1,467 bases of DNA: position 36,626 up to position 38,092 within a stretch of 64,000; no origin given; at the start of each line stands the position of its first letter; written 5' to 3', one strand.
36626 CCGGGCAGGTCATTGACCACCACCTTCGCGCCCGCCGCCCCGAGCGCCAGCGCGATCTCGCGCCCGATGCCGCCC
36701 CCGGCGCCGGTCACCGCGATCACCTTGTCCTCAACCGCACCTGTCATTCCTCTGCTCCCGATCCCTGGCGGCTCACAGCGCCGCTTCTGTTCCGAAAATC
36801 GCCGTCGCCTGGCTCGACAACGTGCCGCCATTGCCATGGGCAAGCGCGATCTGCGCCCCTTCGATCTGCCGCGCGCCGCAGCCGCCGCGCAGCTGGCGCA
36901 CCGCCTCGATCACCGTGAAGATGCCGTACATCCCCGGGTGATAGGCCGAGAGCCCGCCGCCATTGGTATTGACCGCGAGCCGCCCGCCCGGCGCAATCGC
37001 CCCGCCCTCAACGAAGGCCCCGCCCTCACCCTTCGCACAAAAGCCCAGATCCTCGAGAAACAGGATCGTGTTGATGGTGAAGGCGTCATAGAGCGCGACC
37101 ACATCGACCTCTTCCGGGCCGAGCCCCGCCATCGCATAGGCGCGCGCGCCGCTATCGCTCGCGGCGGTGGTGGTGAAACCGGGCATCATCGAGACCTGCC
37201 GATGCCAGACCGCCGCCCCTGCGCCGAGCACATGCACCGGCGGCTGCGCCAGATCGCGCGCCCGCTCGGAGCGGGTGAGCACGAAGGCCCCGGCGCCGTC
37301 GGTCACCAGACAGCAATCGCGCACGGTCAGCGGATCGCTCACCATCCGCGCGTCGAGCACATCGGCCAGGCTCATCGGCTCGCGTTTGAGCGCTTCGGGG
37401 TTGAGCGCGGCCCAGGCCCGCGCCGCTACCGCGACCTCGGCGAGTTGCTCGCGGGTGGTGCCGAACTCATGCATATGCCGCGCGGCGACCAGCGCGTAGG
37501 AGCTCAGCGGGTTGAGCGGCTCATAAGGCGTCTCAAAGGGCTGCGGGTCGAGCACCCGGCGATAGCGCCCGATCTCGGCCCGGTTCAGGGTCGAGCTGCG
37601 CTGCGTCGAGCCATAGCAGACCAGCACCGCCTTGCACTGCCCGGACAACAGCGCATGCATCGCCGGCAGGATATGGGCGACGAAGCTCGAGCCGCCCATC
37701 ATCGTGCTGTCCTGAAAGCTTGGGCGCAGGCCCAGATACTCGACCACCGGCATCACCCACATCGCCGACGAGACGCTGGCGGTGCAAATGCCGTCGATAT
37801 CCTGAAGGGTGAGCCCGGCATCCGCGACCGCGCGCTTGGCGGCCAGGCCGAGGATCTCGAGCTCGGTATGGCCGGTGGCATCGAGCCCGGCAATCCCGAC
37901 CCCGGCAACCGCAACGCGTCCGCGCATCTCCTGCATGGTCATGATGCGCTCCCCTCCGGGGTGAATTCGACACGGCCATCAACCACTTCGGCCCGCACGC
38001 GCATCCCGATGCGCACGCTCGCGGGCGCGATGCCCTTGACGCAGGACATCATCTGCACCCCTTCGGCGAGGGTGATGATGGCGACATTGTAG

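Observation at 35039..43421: Nine-gene translationally coupled operon for CoA-dependent beta-oxidation-like catabolism of an unusual acid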

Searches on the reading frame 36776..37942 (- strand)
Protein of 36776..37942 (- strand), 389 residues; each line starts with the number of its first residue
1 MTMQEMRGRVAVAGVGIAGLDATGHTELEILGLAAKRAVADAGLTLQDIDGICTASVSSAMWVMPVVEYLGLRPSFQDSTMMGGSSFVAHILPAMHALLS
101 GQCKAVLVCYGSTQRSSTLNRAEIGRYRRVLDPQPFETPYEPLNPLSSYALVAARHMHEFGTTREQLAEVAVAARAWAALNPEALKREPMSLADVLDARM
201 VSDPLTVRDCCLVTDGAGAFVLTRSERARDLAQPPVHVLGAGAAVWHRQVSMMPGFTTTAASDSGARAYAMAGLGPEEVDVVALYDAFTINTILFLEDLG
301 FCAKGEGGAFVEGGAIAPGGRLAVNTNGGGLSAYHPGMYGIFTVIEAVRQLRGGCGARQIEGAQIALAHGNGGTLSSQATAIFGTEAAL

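Call 5: search_protein_families(library=pfam, proteins=[window:36776-37942:-])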
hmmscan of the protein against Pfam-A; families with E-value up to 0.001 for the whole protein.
window:36776-37942:- (389 aa): 3 families
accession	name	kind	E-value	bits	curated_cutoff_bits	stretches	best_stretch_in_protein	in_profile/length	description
PF22691.2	Thiolase_C_1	-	1e-67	226.8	28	1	242-385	1-144/144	Thiolase C-terminal domain-like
PF02803.24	Thiolase_C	-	4.8e-05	23.4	27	0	259-357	22-103/123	Thiolase, C-terminal domain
PF08545.16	ACP_syn_III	-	0.00032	21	24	0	203-227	42-66/80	3-Oxoacyl-[acyl-carrier-protein (ACP)] synthase III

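Call 6: search_protein_families(library=ncbifam, proteins=[window:36776-37942:-])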
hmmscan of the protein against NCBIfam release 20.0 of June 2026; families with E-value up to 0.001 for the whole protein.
window:36776-37942:- (389 aa): 28 families (the best 25 are shown)
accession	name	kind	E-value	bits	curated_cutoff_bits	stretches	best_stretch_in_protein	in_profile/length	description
NF004811.0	PRK06158.1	subfamily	1.8e-191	636.2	421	1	3-388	3-383/384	acetyl-CoA acetyltransferase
NF006010.0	PRK08142.1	subfamily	6.5e-101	337.9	462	1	29-380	27-379/388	thiolase domain-containing protein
NF005892.0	PRK07855.1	subfamily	2.6e-70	237.3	469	1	4-368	2-374/390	lipid-transfer protein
NF004720.0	PRK06064.1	subfamily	1.3e-64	218.4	420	1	9-385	3-387/389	thiolase domain-containing protein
NF053570.1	AcCoTHIOL_METTL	equivalog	1.1e-53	182.4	600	1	147-385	143-383/385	acetyl-CoA acetyltransferase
NF009228.0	PRK12578.1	subfamily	7.1e-49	166.4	485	1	6-374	1-376/387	thiolase domain-containing protein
NF006102.0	PRK08256.1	subfamily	1e-46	159.8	436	1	8-372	3-380/394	lipid-transfer protein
NF004982.0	PRK06365.1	equivalog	5e-44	151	695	2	34-243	44-255/430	thiolase domain-containing protein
NF053628.1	BnzsclthlBbsBGT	equivalog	7.1e-44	150.2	750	1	148-380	142-377/389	benzoylsuccinyl-CoA thiolase subunit BbsB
NF004715.0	PRK06059.1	equivalog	9e-42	143.4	424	1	8-372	4-387/399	lipid-transfer protein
NF004810.0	PRK06157.1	equivalog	2.4e-40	138.9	403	1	4-379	3-389/400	acetyl-CoA acetyltransferase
NF006180.0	PRK08313.1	subfamily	4.2e-35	121.3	514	1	9-384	5-383/389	thiolase domain-containing protein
NF004721.0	PRK06065.1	equivalog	6.8e-33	114.1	455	1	5-362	7-369/393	thiolase domain-containing protein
NF005704.0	PRK07516.1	subfamily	2.4e-32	112.4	412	1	27-374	21-376/389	thiolase domain-containing protein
NF004722.0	PRK06066.1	equivalog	5.9e-27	94.6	516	1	147-369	144-368/385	thiolase domain-containing protein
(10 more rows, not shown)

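Call 7: search_solved_structures(query=window:36776-37942:-, show_alignments=2)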
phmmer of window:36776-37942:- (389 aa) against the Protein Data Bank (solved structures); distinct sequences matched with E-value up to 0.001: 22.
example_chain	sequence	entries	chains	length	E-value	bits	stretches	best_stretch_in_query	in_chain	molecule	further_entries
4u4e_A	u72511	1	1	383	1.3e-105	356.8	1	7-384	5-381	Thiolase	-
9myr_A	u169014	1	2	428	1.8e-50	175.3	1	29-382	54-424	Nonspecific lipid-transfer protein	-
6ok1_A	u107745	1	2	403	2.2e-48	168.4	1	6-358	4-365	Lipid-transfer protein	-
7pxp_C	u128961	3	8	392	3.6e-39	138.2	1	147-378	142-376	Benzoylsuccinyl-CoA thiolase subunit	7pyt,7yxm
7yvy_A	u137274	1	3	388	7.4e-36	127.2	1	90-378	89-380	Acetyl-CoA acetyltransferase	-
6hsj_A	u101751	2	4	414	6.1e-34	120.9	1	3-372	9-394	SCP2-thiolase (type-1)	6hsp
6hrv_A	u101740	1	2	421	6.5e-34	120.8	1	3-372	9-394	SCP2-thiolase (type-1)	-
4yzo_A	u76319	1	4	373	1.8e-33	119.4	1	74-386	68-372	Putative acyl-CoA acyltransferase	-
6esq_A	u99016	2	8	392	3.1e-28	102.1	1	33-360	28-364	acetoacetyl-CoA thiolase | Acetyl-CoA acetyltransferase thiolase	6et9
4bia_A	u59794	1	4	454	2.2e-21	79.6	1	205-363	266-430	3-KETOACYL-COA THIOLASE, PUTATIVE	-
4bi9_A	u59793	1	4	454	7.7e-21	77.8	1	205-363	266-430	3-KETOACYL-COA THIOLASE, PUTATIVE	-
5ab4_A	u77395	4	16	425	8.7e-18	67.8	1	10-383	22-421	SCP2-THIOLASE LIKE PROTEIN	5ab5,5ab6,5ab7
3zbl_A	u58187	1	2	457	1.1e-15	60.9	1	193-364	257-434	3-KETOACYL-COA THIOLASE-LIKE PROTEIN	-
3zbk_A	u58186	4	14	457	1.2e-15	60.7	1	194-364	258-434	3-KETOACYL-COA THIOLASE-LIKE PROTEIN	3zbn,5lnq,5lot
9skm_I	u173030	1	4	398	1.3e-15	60.7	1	25-380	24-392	2,4-diacetylphloroglucinol biosynthesis protein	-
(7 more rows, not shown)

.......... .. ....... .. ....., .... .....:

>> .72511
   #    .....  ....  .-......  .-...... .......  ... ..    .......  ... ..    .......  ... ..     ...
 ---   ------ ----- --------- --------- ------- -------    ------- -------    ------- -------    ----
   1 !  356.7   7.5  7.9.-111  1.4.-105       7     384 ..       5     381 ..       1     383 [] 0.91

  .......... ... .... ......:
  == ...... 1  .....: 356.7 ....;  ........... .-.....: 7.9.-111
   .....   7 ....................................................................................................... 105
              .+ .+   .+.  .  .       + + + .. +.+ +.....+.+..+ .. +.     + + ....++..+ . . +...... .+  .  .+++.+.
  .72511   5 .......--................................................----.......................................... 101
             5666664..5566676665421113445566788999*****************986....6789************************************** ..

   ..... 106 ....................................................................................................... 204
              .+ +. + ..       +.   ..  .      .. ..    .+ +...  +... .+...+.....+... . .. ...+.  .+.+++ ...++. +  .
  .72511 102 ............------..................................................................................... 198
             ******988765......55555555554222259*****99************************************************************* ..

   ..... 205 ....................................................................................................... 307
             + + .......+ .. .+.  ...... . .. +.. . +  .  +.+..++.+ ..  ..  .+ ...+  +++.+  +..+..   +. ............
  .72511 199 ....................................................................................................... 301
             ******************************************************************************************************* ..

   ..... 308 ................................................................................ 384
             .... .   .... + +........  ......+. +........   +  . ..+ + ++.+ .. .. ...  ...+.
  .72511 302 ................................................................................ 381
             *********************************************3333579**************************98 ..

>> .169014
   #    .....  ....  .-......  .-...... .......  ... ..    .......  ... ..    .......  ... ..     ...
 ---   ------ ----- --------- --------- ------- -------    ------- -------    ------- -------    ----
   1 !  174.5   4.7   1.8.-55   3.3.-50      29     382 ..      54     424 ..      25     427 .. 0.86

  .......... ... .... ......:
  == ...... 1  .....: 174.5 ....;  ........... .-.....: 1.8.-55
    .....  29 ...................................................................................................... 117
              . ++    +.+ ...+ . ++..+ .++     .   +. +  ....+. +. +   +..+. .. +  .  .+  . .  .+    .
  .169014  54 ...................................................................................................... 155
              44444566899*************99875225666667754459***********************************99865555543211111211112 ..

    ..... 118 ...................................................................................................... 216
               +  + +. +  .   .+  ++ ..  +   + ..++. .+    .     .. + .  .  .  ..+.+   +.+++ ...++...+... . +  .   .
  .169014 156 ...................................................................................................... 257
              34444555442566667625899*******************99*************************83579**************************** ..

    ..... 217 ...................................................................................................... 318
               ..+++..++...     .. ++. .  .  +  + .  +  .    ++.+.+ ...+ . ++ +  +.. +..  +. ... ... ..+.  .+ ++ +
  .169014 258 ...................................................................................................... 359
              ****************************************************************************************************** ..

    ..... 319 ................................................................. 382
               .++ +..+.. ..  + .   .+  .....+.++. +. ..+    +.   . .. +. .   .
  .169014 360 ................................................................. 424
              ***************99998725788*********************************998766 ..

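Call 13: find_encoding_contigs(protein=window:36776-37942:-, flank=10000, max_places=6)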
Protein window:36776-37942:- (389 aa): no gene with exactly this product is on record in the collection.

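Call 17: search_solved_structures(query=window:36776-37942:-, show_alignments=5, max_evalue=1e-30)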
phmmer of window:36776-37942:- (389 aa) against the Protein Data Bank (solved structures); distinct sequences matched with E-value up to 1e-30: 8.
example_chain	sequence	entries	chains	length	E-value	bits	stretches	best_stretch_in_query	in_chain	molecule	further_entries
4u4e_A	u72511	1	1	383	1.3e-105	356.8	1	7-384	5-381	Thiolase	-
9myr_A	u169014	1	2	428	1.8e-50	175.3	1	29-382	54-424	Nonspecific lipid-transfer protein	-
6ok1_A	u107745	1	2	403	2.2e-48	168.4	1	6-358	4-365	Lipid-transfer protein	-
7pxp_C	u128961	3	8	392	3.6e-39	138.2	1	147-378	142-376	Benzoylsuccinyl-CoA thiolase subunit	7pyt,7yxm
7yvy_A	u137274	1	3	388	7.4e-36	127.2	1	90-378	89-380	Acetyl-CoA acetyltransferase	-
6hsj_A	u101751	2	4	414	6.1e-34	120.9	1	3-372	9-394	SCP2-thiolase (type-1)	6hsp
6hrv_A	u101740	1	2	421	6.5e-34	120.8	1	3-372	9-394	SCP2-thiolase (type-1)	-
4yzo_A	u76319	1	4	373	1.8e-33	119.4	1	74-386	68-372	Putative acyl-CoA acyltransferase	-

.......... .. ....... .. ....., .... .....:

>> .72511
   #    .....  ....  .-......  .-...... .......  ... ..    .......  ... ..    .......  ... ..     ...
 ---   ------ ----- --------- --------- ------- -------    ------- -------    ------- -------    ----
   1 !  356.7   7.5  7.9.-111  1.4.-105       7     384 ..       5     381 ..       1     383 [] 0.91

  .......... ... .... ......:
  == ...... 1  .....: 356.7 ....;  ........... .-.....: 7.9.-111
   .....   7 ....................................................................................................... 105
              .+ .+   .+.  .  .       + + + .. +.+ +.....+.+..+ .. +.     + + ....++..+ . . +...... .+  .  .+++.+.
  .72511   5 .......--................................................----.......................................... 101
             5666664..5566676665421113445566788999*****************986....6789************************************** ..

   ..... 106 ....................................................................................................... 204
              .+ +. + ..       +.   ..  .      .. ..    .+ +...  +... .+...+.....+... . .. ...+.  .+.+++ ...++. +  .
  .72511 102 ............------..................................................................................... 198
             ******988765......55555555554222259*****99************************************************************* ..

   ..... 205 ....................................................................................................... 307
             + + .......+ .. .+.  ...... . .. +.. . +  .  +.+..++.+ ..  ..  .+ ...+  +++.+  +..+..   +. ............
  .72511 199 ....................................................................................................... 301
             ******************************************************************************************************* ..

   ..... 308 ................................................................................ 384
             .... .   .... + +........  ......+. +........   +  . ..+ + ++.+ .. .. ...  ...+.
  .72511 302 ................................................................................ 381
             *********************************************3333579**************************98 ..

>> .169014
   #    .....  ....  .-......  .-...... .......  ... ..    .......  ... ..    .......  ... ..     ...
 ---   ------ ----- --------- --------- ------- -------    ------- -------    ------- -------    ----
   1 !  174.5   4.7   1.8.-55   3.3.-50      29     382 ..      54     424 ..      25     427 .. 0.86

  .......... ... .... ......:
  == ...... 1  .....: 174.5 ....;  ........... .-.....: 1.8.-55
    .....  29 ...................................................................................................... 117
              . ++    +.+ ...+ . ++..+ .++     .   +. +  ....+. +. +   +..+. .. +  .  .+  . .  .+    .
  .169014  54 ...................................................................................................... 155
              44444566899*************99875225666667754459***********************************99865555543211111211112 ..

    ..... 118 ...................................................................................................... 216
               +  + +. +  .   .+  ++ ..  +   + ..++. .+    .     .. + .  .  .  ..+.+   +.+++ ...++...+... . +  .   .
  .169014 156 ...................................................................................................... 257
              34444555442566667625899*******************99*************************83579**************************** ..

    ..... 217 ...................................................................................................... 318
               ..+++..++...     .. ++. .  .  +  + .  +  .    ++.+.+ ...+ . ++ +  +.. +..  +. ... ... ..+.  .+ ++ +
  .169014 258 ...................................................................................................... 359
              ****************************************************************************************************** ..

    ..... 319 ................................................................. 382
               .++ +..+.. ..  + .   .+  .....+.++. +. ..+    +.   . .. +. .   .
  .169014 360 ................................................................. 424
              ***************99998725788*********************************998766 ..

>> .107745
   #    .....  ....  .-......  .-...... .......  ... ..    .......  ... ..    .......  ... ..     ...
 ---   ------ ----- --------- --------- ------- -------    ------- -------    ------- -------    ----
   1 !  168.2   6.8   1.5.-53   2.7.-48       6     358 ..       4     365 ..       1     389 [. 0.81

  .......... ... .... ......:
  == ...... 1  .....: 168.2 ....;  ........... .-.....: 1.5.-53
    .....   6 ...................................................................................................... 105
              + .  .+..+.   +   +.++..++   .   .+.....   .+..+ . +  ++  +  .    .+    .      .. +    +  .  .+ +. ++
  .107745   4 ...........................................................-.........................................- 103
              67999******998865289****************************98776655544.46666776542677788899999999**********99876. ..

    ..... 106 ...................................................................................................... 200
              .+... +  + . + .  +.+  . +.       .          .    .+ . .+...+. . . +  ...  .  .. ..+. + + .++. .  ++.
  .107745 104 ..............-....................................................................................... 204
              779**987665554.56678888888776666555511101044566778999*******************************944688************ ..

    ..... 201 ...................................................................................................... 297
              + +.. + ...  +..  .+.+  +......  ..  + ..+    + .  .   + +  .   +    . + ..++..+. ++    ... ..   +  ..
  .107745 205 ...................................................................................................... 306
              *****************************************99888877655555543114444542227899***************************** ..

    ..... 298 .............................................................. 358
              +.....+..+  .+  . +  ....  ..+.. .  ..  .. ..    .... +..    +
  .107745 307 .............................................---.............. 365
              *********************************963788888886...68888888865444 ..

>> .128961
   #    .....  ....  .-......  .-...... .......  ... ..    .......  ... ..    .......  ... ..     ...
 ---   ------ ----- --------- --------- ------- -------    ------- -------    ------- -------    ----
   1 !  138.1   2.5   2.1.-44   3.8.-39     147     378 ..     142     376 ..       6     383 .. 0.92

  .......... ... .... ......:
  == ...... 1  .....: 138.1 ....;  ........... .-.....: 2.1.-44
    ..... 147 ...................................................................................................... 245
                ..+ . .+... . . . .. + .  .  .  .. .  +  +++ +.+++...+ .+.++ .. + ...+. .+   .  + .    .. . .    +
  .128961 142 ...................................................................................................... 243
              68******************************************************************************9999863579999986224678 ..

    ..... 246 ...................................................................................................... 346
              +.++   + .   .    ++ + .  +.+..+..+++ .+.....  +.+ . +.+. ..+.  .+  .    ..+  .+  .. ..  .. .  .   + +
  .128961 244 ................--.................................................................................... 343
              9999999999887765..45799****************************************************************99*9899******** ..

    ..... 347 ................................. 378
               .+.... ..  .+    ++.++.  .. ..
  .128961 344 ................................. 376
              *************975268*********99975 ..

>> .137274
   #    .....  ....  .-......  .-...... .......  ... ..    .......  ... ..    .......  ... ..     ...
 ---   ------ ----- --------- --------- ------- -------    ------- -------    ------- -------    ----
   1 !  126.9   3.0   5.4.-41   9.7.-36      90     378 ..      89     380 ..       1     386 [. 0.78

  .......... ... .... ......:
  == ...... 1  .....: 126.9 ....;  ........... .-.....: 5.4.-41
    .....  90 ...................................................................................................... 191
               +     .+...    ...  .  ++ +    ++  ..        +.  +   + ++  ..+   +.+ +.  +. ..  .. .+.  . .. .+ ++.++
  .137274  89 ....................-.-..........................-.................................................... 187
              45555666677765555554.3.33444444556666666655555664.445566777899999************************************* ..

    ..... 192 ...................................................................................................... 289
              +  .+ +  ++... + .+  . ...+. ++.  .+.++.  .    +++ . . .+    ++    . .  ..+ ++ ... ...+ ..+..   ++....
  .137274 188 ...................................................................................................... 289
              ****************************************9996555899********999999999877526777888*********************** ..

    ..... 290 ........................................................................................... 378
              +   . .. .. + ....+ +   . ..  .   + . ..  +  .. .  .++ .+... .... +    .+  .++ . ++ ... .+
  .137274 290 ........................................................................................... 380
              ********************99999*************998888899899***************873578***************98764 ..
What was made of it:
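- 36773..37942 (-): Gene G: thiolase-fold protein without the nucleophilic cysteine, 389 aa; probable beta-hydroxyacyl-CoA C-C lyase (Ltp2/Sal-like). Order of PDB hits: 4u4e (function unknown) 357 bits, then 9myr (CtSal) 175, 6ok1 (TcLtp2) 168, BbsB 138, then thiolases at 127 or less (calls 7, 17).
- On Ltp2/Sal-type thiolase-fold retro-aldolases: PDB hits to CtSal (9myr), TcLtp2 (6ok1) and SCP2 thiolases (calls 7, 17). Y285-D-A-F aligns with Ltp2 Y294DHF and CtSal Y302DCY (call 17). Tyr334 aligns with Ltp2 Tyr344 only if a 1-residue gap is allowed; the gap-free register puts His335 there (call 17).
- On SCP2/SCPx-type thiolases: The true thiolases BbsB and 7yvy show HDAF in the same alignment (call 17).
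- The two characterised aldolases outrank every characterised thiolase among the PDB hits (call 17). G scores only 168-175 bits against Ltp2 and Sal, compared with 357 bits against an uncharacterised protein (call 17).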
